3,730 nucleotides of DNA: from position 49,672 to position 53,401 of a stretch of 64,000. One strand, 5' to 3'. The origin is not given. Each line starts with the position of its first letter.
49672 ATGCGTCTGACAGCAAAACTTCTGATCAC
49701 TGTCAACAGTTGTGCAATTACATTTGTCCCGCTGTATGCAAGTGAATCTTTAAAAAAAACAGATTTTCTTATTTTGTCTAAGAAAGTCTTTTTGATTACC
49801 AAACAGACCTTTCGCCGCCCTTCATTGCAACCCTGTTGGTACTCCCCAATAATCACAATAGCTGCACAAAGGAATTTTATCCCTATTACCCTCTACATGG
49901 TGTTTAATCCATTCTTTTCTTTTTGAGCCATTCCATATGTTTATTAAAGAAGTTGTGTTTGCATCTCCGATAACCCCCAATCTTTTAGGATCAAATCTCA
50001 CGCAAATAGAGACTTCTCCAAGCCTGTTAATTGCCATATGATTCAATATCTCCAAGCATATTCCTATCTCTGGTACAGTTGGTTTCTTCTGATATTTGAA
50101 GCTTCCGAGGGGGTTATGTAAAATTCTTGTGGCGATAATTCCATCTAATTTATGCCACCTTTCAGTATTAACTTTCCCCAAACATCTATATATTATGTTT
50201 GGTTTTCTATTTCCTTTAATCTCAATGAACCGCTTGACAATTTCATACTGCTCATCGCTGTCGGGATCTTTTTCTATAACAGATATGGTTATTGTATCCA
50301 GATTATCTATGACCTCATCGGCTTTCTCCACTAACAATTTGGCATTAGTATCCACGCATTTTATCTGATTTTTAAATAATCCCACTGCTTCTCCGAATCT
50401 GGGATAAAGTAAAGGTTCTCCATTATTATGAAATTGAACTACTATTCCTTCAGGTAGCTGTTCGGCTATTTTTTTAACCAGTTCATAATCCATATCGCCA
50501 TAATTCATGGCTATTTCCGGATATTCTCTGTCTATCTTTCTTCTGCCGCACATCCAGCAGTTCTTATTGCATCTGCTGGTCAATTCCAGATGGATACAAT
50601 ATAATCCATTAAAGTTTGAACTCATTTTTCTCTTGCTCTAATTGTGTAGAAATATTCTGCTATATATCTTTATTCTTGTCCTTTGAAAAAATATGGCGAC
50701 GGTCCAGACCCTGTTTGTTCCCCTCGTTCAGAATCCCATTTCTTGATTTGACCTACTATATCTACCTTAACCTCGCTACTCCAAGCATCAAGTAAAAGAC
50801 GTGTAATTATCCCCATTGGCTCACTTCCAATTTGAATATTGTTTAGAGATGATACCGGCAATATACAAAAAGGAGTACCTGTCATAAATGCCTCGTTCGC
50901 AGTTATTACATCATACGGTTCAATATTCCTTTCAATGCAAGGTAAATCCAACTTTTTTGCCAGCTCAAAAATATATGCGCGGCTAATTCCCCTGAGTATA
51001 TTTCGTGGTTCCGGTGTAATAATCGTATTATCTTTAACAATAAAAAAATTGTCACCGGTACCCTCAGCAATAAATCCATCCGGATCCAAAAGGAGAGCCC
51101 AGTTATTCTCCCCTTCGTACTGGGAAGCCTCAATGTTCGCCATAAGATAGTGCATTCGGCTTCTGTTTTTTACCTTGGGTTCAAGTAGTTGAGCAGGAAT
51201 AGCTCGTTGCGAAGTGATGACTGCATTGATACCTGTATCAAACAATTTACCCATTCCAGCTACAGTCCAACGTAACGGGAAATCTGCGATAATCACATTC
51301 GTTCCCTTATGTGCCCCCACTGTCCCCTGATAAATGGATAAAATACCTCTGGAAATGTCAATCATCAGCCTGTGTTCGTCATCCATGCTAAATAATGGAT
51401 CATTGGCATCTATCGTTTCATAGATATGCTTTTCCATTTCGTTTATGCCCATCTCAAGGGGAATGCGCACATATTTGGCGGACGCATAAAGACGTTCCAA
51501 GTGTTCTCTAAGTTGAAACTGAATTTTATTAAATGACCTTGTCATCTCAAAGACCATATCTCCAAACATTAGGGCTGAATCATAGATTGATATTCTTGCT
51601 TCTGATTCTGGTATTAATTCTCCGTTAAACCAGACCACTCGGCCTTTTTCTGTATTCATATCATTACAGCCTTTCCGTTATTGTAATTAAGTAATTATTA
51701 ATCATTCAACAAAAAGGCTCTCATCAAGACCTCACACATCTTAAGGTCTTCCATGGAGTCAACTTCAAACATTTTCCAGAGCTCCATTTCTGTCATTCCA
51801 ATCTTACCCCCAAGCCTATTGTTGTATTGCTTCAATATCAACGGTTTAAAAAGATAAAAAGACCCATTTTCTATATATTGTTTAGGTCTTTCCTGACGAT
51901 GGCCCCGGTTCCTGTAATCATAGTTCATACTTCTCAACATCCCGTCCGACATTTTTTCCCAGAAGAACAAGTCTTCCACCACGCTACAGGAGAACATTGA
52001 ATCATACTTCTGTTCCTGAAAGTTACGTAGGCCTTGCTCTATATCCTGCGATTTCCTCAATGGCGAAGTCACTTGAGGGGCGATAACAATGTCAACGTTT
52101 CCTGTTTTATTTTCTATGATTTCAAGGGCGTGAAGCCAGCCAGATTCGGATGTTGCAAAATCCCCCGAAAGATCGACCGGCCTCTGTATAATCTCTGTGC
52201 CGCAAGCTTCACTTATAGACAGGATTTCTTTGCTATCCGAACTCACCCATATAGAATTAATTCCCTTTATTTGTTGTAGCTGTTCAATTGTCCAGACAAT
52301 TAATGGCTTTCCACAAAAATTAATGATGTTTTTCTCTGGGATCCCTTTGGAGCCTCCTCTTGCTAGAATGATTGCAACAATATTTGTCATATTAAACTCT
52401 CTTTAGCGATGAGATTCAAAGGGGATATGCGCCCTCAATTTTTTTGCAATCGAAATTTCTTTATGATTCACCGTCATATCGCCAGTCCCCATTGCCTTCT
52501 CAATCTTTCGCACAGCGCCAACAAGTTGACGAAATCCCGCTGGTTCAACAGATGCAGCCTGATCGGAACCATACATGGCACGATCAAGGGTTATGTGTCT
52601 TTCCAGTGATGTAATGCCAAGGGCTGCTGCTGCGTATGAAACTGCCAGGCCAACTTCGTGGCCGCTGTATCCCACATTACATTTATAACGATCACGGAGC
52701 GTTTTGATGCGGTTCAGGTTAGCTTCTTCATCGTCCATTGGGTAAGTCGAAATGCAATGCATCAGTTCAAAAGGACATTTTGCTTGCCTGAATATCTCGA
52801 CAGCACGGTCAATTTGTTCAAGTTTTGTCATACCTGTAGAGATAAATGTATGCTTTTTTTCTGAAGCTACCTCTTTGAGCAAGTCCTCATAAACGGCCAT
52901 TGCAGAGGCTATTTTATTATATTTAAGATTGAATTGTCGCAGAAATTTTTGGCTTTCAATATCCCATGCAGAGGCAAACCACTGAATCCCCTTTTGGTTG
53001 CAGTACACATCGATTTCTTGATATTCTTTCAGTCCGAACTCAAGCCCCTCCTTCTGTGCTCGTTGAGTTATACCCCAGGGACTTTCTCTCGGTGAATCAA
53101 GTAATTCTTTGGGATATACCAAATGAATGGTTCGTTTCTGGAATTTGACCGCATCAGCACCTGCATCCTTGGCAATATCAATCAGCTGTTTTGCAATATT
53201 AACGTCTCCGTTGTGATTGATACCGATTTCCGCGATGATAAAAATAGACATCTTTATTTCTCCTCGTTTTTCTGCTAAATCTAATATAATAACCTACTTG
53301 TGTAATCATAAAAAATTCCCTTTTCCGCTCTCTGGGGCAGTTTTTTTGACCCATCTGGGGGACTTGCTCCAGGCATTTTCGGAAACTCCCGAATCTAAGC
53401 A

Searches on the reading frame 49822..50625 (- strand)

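Call 5: search_protein_families(library=pfam, proteins=[window:49822-50625:-], max_evalue=0.001)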
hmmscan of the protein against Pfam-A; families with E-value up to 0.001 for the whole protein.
window:49822-50625:- (267 aa): 2 families
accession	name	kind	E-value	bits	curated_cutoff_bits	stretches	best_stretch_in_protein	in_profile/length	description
PF13186.11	SPASM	-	2.4e-09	37.8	21.5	1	190-258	1-67/67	Iron-sulfur cluster-binding domain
PF04055.27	Radical_SAM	-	6.2e-07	30.2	29.5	1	14-130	2-116/166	Radical SAM superfamily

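Call 35: search_protein_families(library=ncbifam, proteins=[window:49822-50625:-], max_evalue=0.001)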
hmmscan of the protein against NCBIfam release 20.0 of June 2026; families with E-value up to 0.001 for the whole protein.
window:49822-50625:- (267 aa): 5 families
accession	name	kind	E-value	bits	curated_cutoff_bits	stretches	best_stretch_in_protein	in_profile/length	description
TIGR04317.1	W_rSAM_matur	equivalog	4.4e-15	55.6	380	1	11-121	6-115/349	tungsten cofactor oxidoreductase radical SAM maturase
TIGR04321.1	spiroSPASM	subfamily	4.6e-12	45.4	250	2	190-260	440-505/510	spiro-SPASM protein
TIGR04311.1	rSAM_Geo_metal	subfamily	3.3e-08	33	400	1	11-122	5-118/423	radical SAM/SPASM family putative metalloenzyme maturase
TIGR04251.1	SCM_rSAM_ScmF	equivalog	1.6e-06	27.8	400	1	9-124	4-119/353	SynChlorMet cassette radical SAM/SPASM protein ScmF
NF033640.1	N_Twi_rSAM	subfamily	6.8e-05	22.1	170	1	189-258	4-70/398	twitch domain-containing radical SAM protein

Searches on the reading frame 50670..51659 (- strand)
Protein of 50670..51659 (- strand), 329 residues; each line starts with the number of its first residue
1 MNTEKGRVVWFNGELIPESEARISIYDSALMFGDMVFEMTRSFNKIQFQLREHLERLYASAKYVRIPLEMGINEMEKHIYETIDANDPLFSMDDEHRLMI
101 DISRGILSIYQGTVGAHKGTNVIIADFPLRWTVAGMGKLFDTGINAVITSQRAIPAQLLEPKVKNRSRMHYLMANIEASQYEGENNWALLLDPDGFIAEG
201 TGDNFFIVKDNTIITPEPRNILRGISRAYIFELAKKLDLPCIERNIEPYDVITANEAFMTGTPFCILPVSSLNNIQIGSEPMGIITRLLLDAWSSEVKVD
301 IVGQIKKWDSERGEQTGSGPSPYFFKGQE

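Call 5: search_protein_families(library=pfam, proteins=[window:50670-51659:-], max_evalue=0.001)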
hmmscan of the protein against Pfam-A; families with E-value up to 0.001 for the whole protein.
window:50670-51659:- (329 aa): 1 family
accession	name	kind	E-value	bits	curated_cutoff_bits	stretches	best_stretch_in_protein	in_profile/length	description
PF01063.24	Aminotran_4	-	2.8e-48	165.1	28.5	1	36-271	2-222/223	Amino-transferase class IV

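Call 35: search_protein_families(library=ncbifam, proteins=[window:50670-51659:-], max_evalue=0.001)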
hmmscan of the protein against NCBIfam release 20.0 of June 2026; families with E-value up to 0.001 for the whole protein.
window:50670-51659:- (329 aa): 18 families
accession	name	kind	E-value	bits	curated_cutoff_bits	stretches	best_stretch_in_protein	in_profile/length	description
NF006185.0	PRK08320.1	subfamily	1e-58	198.9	363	1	7-298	3-284/292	branched-chain amino acid aminotransferase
TIGR01122.1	ilvE_I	equivalog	3.1e-53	180.9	245.55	1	10-299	1-286/298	branched-chain-amino-acid transaminase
NF005146.0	PRK06606.1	equivalog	1.5e-48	165.3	279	1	4-298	4-293/307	branched-chain amino acid transaminase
NF009126.0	PRK12479.1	equivalog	2.1e-47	161.7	518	1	7-294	4-281/299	branched-chain-amino-acid transaminase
NF005726.0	PRK07544.1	equivalog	2.7e-35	121.9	396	1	7-298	11-289/295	branched-chain amino acid aminotransferase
NF005209.0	PRK06680.1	subfamily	3.7e-33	114.6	320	1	7-297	3-281/286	D-amino-acid transaminase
TIGR01121.1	D_amino_aminoT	equivalog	4.3e-32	111.4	277.45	1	9-296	2-274/276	D-amino-acid transaminase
NF005800.0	PRK07650.1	equivalog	1.4e-27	96.7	308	1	8-295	2-274/290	aminodeoxychorismate lyase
NF009066.0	PRK12400.1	equivalog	6.7e-24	84.8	538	1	8-295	6-280/290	D-amino-acid transaminase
TIGR03461.1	pabC_Proteo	equivalog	1e-20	74.1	176.85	1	19-278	6-251/262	aminodeoxychorismate lyase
NF004761.0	PRK06092.1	equivalog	5.1e-20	71.8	260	1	9-280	2-255/268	aminodeoxychorismate lyase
NF009896.0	PRK13356.1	equivalog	3.2e-19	69.1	262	1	3-283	4-272/287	branched-chain amino acid aminotransferase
NF005888.0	PRK07849.1-3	equivalog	1.9e-16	59.9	273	1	1-273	1-270/298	aminodeoxychorismate lyase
NF009897.0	PRK13357.1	equivalog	4e-12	45.6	307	1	10-277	44-323/358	branched-chain amino acid aminotransferase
TIGR01123.1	ilvE_II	equivalog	8.5e-11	41.4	250.05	1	10-291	1-293/313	branched-chain-amino-acid transaminase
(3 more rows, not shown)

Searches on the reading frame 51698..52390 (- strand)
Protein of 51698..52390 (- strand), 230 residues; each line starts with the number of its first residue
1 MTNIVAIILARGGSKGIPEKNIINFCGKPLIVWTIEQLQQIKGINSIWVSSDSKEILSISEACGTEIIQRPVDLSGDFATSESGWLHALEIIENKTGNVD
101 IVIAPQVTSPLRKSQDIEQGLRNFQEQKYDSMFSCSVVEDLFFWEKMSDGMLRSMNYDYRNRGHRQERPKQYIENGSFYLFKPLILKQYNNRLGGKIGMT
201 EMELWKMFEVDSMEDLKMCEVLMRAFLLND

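Call 5: search_protein_families(library=pfam, proteins=[window:51698-52390:-], max_evalue=0.001)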
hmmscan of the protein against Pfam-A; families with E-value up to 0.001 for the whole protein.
window:51698-52390:- (230 aa): 2 families
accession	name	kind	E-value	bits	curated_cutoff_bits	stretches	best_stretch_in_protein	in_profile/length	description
PF02348.25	CTP_transf_3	-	5.3e-23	82.4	22.6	1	5-138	1-128/217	Cytidylyltransferase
PF12804.13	NTP_transf_3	-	0.0008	20.1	27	0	7-76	2-71/160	MobA-like NTP transferase domain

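Call 35: search_protein_families(library=ncbifam, proteins=[window:51698-52390:-], max_evalue=0.001)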
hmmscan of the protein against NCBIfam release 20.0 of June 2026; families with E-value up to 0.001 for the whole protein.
window:51698-52390:- (230 aa): 6 families
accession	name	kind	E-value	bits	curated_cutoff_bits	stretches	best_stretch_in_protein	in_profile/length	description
TIGR03584.1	PseF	equivalog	8.5e-32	110.6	205.7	1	5-223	1-220/222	pseudaminic acid cytidylyltransferase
NF009905.0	PRK13368.1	subfamily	7.2e-13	48.4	255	1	3-128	2-118/243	3-deoxy-manno-octulosonate cytidylyltransferase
NF003952.0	PRK05450.1-5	subfamily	1.1e-12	47.6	193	1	3-135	2-127/250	3-deoxy-manno-octulosonate cytidylyltransferase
NF003950.0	PRK05450.1-3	subfamily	2.6e-10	40.1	234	1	3-131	2-124/248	3-deoxy-manno-octulosonate cytidylyltransferase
NF003948.0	PRK05450.1-1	equivalog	2.5e-09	36.7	281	1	3-130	5-126/248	3-deoxy-manno-octulosonate cytidylyltransferase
TIGR00466.1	kdsB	equivalog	4.5e-05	23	155.2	1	4-130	3-122/241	3-deoxy-manno-octulosonate cytidylyltransferase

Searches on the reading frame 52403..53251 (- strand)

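Call 5: search_protein_families(library=pfam, proteins=[window:52403-53251:-], max_evalue=0.001)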
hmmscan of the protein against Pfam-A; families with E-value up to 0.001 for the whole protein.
window:52403-53251:- (282 aa): 1 family
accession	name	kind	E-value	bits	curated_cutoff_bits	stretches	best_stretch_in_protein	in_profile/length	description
PF03102.20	NeuB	-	8e-70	235.5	22.1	1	23-257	1-239/241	NeuB family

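Call 35: search_protein_families(library=ncbifam, proteins=[window:52403-53251:-], max_evalue=0.001)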
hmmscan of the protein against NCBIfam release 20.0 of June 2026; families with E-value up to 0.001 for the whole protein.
window:52403-53251:- (282 aa): 2 families
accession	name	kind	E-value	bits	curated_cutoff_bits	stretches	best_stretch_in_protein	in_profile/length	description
TIGR03569.1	NeuB_NnaB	equivalog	9.6e-73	245.1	399.65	1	3-273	1-277/329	N-acetylneuraminate synthase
TIGR03586.1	PseI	equivalog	1.3e-54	185.6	340.25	1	3-265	2-268/327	pseudaminic acid synthase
